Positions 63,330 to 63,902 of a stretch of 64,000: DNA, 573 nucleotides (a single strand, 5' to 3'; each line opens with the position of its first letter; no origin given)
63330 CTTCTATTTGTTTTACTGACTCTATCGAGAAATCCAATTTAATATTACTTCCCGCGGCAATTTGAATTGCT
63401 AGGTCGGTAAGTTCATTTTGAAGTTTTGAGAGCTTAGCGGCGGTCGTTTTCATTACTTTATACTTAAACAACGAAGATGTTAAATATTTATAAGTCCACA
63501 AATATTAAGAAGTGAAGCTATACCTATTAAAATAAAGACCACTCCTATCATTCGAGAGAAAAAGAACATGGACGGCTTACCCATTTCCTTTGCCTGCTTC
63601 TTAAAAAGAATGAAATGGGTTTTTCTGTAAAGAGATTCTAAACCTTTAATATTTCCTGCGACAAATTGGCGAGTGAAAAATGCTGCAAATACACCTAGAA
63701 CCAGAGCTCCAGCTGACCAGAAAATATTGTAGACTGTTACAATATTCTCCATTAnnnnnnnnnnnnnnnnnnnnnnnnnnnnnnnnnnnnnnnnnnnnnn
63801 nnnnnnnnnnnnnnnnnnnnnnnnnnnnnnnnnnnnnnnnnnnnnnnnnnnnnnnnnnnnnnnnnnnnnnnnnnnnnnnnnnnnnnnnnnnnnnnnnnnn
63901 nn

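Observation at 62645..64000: Sharply AT-rich island of small genes beside the CD-NTase cassette, with an unusual GC palindrome in its leader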

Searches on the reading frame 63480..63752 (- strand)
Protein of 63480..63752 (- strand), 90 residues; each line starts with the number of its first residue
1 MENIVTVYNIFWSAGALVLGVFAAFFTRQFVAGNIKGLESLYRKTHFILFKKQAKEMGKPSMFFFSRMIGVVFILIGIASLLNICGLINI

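Call 9: search_protein_families(library=pfam, proteins=[window:63480-63752:-], max_evalue=0.1)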
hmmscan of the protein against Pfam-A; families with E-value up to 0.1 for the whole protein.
window:63480-63752:- (90 aa): 1 family
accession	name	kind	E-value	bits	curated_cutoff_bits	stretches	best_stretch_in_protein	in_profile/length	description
PF14340.12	DUF4395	-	0.022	15.5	24.5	1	4-82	15-92/130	Domain of unknown function (DUF4395)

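Call 10: search_protein_families(library=padloc, proteins=[window:63480-63752:-], max_evalue=0.1)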
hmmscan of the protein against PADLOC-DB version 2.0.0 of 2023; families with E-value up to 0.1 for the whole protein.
window:63480-63752:- (90 aa): 0 families

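Call 12: find_encoding_contigs(protein=window:63480-63752:-, flank=10000, max_places=10)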
Protein window:63480-63752:- (90 aa): 1 contig read that carries it; 1 place shown.
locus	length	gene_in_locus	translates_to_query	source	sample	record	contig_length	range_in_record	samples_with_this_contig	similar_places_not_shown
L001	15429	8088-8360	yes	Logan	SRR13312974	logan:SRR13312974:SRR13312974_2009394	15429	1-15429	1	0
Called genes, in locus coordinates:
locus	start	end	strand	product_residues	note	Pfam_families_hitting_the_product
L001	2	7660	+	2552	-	?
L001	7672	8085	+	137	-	-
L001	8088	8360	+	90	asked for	-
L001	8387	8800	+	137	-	-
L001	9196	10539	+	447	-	PF18144:SMODS, PF18134:AGS_C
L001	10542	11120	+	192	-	PF18186:SLATT_4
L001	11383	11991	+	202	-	-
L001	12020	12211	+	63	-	-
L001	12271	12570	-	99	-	PF07798:CCDC90-like (weak)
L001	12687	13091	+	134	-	PF09945:DUF2177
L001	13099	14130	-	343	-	PF02618:YceG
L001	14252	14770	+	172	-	PF06103:DUF948 (weak)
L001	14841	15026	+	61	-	-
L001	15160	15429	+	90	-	?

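Call 18: search_protein_families(library=pfam, proteins=[L001:2-7660:+, L001:7672-8085:+, L001:7001-7660:+], max_evalue=0.1)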
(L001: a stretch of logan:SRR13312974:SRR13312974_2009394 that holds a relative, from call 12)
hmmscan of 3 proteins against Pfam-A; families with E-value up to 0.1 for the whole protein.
L001:2-7660:+ (2552 aa): 7 families
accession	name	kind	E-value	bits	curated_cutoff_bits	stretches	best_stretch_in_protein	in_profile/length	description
PF25788.1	Ig_Rha78A_N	-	8.4e-32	110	27.4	2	1944-2058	1-104/105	Rha78A-like, N-terminal immunoglobulin domain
PF05593.20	RHS_repeat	-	4.6e-28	97.4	22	6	1101-1130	1-30/38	RHS Repeat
PF13517.12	FG-GAP_3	-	1.1e-19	71.2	26.9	5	214-283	1-60/61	FG-GAP-like repeat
PF20041.5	DUF6443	-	2.9e-05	24.7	27.8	1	914-990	13-89/137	Domain of unknown function (DUF6443)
PF03534.18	SpvB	-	3.6e-05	23.6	22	1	23-81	124-182/287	Salmonella virulence plasmid 65kDa B protein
PF16743.10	PliI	-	0.0066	16.6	27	0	262-293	55-86/123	Periplasmic lysozyme inhibitor of I-type lysozyme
PF01839.29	FG-GAP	-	0.083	13.2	22.1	0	328-340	7-19/37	FG-GAP repeat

L001:7672-8085:+ (137 aa): 0 families

L001:7001-7660:+ (219 aa): 0 families

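Call 26: search_protein_families(library=ncbifam, proteins=[L001:7672-8085:+, L001:8088-8360:+, L001:8387-8800:+, L001:7001-7660:+, L001:11383-11991:+], max_evalue=1)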
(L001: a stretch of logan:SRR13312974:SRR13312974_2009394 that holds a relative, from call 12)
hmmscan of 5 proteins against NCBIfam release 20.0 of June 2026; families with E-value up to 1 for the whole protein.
L001:7672-8085:+ (137 aa): 0 families

L001:8088-8360:+ (90 aa): 1 family
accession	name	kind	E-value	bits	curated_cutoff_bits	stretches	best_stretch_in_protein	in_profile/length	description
NF007250.0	PRK09697.1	equivalog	0.63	10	180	0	46-88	3-45/139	putative general secretion pathway protein GspB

L001:8387-8800:+ (137 aa): 1 family
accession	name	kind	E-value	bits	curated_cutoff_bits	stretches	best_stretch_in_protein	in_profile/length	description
TIGR03820.1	lys_2_3_AblA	equivalog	0.031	13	525.4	1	29-78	13-62/417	lysine 2,3-aminomutase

L001:7001-7660:+ (219 aa): 1 family
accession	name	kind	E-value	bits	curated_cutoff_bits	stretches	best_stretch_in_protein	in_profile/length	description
TIGR03696.1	Rhs_assc_core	domain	0.0022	18.5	32.5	1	11-30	56-75/76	RHS repeat-associated core domain-containing protein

L001:11383-11991:+ (202 aa): 2 families
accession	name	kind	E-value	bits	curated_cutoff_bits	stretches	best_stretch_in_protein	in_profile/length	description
NF007487.1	PRK10081.1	equivalog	0.027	14.1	94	1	160-178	26-44/48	lipoprotein toxin entericidin B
NF038051.2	MamC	equivalog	0.25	11.7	100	1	127-188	13-72/97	magnetosome protein MamC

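Call 27: search_protein_families(library=phrogs, proteins=[L001:7672-8085:+, L001:8088-8360:+, L001:8387-8800:+, L001:7001-7660:+, L001:11383-11991:+], max_evalue=1)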
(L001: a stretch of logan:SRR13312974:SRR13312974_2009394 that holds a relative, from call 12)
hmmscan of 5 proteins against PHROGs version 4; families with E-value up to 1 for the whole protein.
L001:7672-8085:+ (137 aa): 0 families

L001:8088-8360:+ (90 aa): 0 families

L001:8387-8800:+ (137 aa): 1 family
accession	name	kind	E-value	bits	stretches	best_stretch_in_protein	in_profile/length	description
phrog_28507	-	unknown function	0.27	12.6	1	27-78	51-101/122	-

L001:7001-7660:+ (219 aa): 1 family
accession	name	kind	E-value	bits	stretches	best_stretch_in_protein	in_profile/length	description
phrog_33853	-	unknown function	0.014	16.5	1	124-169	23-67/73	-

L001:11383-11991:+ (202 aa): 1 family
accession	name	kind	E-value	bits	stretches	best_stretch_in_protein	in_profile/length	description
phrog_13343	-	unknown function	0.16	12.9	1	23-89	18-84/182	-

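Call 28: find_homologous_proteins(query=L001:7672-8085:+, max_evalue=0.01)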
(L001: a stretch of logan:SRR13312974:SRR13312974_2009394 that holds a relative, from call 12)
Query L001:7672-8085:+ (137 aa): 2 proteins with E <= 0.01 among 6 candidates.
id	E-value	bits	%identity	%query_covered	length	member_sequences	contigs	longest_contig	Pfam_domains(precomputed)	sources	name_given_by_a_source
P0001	9.7e-90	316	100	100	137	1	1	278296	-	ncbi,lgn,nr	ncbi:MAG: hypothetical protein JWN64_228 [Parcubacteria group bacterium]|nr:hypothetical protein [Pa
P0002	1.8e-20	91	39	93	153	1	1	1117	-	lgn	-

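Call 29: search_solved_structures(query=L001:7001-7660:+, max_evalue=10)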
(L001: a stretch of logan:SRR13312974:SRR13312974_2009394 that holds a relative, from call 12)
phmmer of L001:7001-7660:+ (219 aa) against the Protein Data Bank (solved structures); distinct sequences matched with E-value up to 10: 4.
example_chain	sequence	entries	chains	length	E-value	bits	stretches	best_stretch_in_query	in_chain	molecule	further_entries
5uq3_C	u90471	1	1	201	0.55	13.3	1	28-88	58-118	Cyclin-dependent kinase inhibitor 1B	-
7b5l_P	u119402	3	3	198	0.58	13.2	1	28-88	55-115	Cyclin-dependent kinase inhibitor 1B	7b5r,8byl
7b5m_P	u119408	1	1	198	0.58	13.2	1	28-88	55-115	Cyclin-dependent kinase inhibitor 1B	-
8bya_C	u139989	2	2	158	0.98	12.5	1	28-84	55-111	Cyclin-dependent kinase inhibitor 1B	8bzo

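Call 30: search_solved_structures(query=L001:7672-8085:+, max_evalue=10)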
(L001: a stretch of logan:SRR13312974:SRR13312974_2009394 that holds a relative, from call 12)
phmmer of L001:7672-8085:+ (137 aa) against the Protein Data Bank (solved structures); distinct sequences matched with E-value up to 10: 1.
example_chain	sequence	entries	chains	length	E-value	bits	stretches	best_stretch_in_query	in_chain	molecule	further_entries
1elw_A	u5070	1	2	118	0.2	14.8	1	62-114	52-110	TPR1-DOMAIN OF HOP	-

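Call 31: search_solved_structures(query=L001:8387-8800:+, max_evalue=10)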
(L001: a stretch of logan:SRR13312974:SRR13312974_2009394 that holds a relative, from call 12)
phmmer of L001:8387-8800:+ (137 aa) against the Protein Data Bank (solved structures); distinct sequences matched with E-value up to 10: 0.

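Call 33: find_homologous_proteins(query=L001:8387-8800:+, max_evalue=0.01)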
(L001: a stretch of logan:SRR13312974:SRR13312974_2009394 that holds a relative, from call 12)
Query L001:8387-8800:+ (137 aa): 20 proteins with E <= 0.01 among 34 candidates.
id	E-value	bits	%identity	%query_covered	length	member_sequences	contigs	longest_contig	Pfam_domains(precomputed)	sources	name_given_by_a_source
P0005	9.0e-83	293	100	100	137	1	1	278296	-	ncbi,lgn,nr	ncbi:MAG: hypothetical protein JWN64_226 [Parcubacteria group bacterium]|nr:hypothetical protein [Pa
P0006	9.2e-71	254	85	99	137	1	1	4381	-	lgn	-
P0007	4.2e-55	203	67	99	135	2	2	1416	-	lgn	-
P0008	6.5e-55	203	68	99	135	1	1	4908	-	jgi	jgi:hypothetical protein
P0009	6.5e-54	199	66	99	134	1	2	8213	-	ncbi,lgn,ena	-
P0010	6.4e-50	186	63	96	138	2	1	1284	-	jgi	jgi:hypothetical protein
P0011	7.1e-49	183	61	99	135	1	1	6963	-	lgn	-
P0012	3.0e-45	171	60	96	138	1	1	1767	-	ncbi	-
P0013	6.1e-44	167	59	93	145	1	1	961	-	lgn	-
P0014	2.6e-43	165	58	95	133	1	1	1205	-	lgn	-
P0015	2.9e-41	158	55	98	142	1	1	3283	-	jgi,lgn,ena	-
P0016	8.4e-41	157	58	93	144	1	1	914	-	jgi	-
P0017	1.6e-40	156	55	94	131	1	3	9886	-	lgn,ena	-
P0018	3.9e-40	155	55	92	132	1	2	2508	-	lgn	-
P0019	4.4e-39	151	52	99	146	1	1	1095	-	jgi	jgi:hypothetical protein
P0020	7.6e-38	147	51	99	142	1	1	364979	-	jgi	jgi:hypothetical protein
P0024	1.6e-27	114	45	91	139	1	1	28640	-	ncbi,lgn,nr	ncbi:MAG: hypothetical protein HY259_05335 [Chloroflexi bacterium]|nr:hypothetical protein [Chlorofl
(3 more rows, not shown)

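Call 36: find_encoding_contigs(protein=P0006, flank=6000, max_places=4)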
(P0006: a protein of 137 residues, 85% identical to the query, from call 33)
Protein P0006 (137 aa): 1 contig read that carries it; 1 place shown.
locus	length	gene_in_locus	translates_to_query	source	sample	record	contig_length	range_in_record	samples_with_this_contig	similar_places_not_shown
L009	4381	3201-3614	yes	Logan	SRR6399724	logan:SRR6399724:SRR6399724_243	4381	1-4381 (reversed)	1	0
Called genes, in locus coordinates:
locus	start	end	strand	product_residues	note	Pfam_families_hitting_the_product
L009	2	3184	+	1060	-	?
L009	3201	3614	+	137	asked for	-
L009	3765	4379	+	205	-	?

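Call 42: find_encoding_contigs(protein=P0009, flank=6000, max_places=3)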
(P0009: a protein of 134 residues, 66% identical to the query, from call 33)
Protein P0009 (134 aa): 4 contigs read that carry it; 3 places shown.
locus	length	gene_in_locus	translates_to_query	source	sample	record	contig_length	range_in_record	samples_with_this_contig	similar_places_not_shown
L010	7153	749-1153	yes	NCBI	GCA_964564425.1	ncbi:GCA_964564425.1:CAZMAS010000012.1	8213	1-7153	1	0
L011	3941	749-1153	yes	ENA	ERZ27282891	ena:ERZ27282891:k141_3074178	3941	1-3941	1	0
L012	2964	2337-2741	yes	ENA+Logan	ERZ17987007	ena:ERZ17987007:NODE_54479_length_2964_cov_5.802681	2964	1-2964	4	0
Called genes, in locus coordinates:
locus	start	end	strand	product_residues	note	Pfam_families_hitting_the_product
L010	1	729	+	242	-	?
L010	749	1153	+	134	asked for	-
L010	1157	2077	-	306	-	PF13408:Zn_ribbon_recom (weak)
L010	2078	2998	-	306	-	PF01745:IPT, PF01715:IPPT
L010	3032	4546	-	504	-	PF01381:HTH_3, PF13560:HTH_31, PF00275:EPSP_synthase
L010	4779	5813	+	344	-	PF02195:ParB_N, PF17762:HTH_ParB, PF23552:ParB_C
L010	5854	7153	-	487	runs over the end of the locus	PF13328:HD_4, PF01966:HD, PF04607:RelA_SpoT, PF02824:TGS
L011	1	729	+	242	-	?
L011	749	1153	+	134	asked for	-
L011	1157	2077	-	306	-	PF13408:Zn_ribbon_recom (weak)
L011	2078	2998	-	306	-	PF01745:IPT, PF01715:IPPT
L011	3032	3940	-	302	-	?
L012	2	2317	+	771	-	?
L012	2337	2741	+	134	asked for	-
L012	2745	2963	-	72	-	?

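Call 43: find_encoding_contigs(protein=P0017, flank=6000, max_places=3)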
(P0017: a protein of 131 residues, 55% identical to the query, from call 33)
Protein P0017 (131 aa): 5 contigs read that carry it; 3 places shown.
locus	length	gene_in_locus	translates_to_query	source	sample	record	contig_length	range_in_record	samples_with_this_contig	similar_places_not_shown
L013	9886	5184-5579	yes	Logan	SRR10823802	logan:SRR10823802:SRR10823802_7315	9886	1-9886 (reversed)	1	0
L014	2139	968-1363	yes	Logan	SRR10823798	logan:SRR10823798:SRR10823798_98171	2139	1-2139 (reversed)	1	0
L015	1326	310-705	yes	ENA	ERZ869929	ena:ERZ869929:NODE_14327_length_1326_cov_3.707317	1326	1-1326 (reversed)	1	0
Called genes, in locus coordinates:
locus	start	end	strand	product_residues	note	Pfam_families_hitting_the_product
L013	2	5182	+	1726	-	?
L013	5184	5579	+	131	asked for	-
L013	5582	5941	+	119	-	-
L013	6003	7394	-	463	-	-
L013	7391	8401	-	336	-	PF02086:MethyltransfD12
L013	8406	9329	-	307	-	PF02086:MethyltransfD12, PF03602:Cons_hypoth95 (faint)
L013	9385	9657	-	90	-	-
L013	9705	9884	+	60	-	?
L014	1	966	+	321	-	?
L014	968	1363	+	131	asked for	-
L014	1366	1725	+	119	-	-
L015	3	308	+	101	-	?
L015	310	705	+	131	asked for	-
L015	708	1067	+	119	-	-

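Call 44: find_encoding_contigs(protein=P0020, flank=8000, max_places=2)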
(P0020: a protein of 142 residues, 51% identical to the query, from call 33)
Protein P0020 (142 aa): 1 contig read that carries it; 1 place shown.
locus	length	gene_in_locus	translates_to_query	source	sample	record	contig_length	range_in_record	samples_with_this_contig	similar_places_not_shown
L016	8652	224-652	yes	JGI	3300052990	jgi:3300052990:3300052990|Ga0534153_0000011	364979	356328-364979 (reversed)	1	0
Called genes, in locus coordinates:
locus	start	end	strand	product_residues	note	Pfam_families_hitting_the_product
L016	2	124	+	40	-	?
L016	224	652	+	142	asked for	-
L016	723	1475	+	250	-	PF03476:MOSC_N, PF03473:MOSC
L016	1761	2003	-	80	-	-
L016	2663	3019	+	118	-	-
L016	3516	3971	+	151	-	-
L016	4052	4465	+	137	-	-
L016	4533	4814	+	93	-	-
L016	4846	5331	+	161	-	-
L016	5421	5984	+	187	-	-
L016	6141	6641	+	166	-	PF13669:Glyoxalase_4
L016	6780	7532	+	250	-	PF14329:DUF4386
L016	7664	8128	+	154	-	PF00903:Glyoxalase, PF18029:Glyoxalase_6 (weak)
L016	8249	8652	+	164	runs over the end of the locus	-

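Call 50: search_protein_families(library=pfam, proteins=[L009:2585-3184:+, L013:4583-5182:+, L013:5582-5941:+, P0006, P0024, L009:3765-4379:+], max_evalue=0.5)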
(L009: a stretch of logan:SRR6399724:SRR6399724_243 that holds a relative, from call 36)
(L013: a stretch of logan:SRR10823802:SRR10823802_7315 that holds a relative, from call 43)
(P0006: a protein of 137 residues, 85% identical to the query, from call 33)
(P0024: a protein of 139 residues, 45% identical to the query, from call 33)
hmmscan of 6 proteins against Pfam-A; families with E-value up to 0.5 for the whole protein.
L009:2585-3184:+ (199 aa): 1 family
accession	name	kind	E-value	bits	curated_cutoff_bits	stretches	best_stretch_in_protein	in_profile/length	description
PF15649.12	Tox-REase-7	-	2.4e-22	79.4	25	1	103-184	1-84/84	Restriction endonuclease fold toxin 7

L013:4583-5182:+ (199 aa): 4 families
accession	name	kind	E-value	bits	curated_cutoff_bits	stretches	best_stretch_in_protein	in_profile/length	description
PF15649.12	Tox-REase-7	-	2.9e-24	85.6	25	1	102-183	1-84/84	Restriction endonuclease fold toxin 7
PF02960.20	K1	-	0.11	13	27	1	69-102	67-100/120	K1 glycoprotein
PF06103.16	DUF948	-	0.14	12.8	37.2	1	86-146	20-80/89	Bacterial protein of unknown function (DUF948)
PF19246.4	DUF5894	-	0.2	11.7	25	1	160-172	31-43/57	Family of unknown function (DUF5894)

L013:5582-5941:+ (119 aa): 0 families

P0006 (137 aa): 0 families

P0024 (139 aa): 0 families

L009:3765-4379:+ (205 aa): 1 family
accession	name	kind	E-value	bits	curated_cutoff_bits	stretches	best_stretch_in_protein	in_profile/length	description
PF05078.17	DUF679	-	0.18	12.2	25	1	48-102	11-65/163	Protein of unknown function (DUF679)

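Call 68: predict_structure(alignment_id=A2)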
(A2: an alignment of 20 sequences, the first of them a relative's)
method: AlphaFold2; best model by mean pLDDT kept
length: 137 residues; sequences in the alignment: 20
mean_pLDDT: 90.6   pTM: 0.87
mean pLDDT of the five models: 90.6, 89.9, 89.9, 89.5, 89.2
residues with pLDDT >= 90: 101; 70-90: 30; 50-70: 5; < 50: 1
segments of 3 or more residues with pLDDT < 50: none
pLDDT, mean of each block of 10 residues (from residue 1): 75 96 95 97 95 87 96 95 83 85 92 96 96 74
secondary structure, 60 per line:
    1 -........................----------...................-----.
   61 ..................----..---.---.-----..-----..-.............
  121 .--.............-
elements in order: H2-25 H36-54 H60-78 H108-121 H124-136
